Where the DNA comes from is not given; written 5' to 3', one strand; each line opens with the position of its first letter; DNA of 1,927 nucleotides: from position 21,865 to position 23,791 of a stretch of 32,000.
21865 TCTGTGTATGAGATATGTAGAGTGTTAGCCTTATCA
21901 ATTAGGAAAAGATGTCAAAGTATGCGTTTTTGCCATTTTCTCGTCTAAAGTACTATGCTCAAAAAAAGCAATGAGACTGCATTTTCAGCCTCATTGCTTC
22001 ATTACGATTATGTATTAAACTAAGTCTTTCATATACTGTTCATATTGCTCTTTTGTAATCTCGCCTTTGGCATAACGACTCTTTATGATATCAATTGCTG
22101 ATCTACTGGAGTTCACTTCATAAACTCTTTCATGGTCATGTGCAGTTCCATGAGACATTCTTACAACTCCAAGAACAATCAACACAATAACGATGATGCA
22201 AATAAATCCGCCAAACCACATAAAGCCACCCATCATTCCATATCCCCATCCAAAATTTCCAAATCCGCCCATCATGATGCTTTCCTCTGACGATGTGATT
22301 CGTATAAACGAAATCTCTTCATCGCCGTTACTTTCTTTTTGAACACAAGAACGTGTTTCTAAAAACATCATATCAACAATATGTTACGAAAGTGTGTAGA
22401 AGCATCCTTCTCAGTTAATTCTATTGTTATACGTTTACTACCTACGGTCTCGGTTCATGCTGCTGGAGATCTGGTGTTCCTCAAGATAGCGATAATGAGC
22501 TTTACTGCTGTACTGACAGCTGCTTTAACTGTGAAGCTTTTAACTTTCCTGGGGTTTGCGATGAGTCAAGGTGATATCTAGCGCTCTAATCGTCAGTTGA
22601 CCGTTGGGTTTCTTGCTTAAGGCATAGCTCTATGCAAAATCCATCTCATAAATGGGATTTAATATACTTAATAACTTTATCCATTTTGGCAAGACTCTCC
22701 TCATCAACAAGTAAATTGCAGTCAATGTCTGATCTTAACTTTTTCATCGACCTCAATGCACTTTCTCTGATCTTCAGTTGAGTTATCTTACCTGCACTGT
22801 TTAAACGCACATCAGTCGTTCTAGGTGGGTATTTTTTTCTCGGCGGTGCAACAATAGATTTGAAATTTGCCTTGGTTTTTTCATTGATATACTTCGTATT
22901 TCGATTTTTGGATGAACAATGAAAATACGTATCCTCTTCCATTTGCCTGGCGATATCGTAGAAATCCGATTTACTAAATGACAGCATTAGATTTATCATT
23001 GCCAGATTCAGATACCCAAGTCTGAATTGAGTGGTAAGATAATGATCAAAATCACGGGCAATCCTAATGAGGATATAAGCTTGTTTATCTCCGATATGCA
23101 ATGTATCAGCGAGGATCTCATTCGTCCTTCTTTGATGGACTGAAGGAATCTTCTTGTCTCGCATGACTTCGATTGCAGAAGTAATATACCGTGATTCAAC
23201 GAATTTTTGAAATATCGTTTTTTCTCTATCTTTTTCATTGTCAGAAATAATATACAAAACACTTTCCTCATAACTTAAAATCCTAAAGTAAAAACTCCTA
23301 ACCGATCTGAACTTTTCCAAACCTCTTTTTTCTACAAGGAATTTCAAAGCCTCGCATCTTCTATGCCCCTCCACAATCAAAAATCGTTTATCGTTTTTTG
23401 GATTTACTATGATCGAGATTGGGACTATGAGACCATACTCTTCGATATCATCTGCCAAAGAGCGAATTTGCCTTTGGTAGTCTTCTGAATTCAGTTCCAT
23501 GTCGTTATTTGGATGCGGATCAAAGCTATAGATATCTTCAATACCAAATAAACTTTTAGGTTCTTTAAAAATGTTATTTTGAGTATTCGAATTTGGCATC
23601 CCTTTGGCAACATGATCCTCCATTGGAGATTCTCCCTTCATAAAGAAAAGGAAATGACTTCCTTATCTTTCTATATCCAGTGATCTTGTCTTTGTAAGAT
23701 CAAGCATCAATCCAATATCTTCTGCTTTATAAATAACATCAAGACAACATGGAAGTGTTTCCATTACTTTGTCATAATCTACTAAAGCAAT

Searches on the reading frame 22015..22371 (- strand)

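Call 42: search_protein_families(library=ncbifam, proteins=[window:22015-22371:-], max_evalue=0.00001)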
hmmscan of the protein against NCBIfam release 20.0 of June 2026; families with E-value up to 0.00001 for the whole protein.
window:22015-22371:- (118 aa): 0 families

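Call 64: search_protein_families(library=pfam, proteins=[window:22015-22371:-], max_evalue=0.001)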
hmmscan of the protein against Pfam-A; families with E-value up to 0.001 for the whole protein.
window:22015-22371:- (118 aa): 1 family
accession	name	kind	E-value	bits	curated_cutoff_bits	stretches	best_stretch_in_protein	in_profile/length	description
PF09851.14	SHOCT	-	5.5e-06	26.4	27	1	92-112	2-22/28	Short C-terminal domain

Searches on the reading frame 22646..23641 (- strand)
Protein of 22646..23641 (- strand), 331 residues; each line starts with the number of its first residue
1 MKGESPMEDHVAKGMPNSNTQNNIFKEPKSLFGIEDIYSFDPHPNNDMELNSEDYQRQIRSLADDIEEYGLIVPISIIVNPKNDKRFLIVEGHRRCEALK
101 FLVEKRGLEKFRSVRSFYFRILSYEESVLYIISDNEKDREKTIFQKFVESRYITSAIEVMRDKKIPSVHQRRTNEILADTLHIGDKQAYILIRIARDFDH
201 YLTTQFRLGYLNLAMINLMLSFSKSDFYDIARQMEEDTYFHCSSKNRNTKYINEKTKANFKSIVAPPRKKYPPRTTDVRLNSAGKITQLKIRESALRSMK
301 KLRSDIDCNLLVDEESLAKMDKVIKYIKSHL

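Call 42: search_protein_families(library=ncbifam, proteins=[window:22646-23641:-], max_evalue=0.00001)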
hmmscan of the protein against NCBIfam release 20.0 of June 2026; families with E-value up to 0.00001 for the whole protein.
window:22646-23641:- (331 aa): 1 family
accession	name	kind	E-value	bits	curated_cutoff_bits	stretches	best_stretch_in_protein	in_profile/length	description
TIGR03454.1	partition_RepB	equivalog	4.3e-06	26.3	201.5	0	54-102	83-131/325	plasmid partitioning protein RepB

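Call 64: search_protein_families(library=pfam, proteins=[window:22646-23641:-], max_evalue=0.001)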
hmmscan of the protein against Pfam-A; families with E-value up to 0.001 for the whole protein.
window:22646-23641:- (331 aa): 0 families
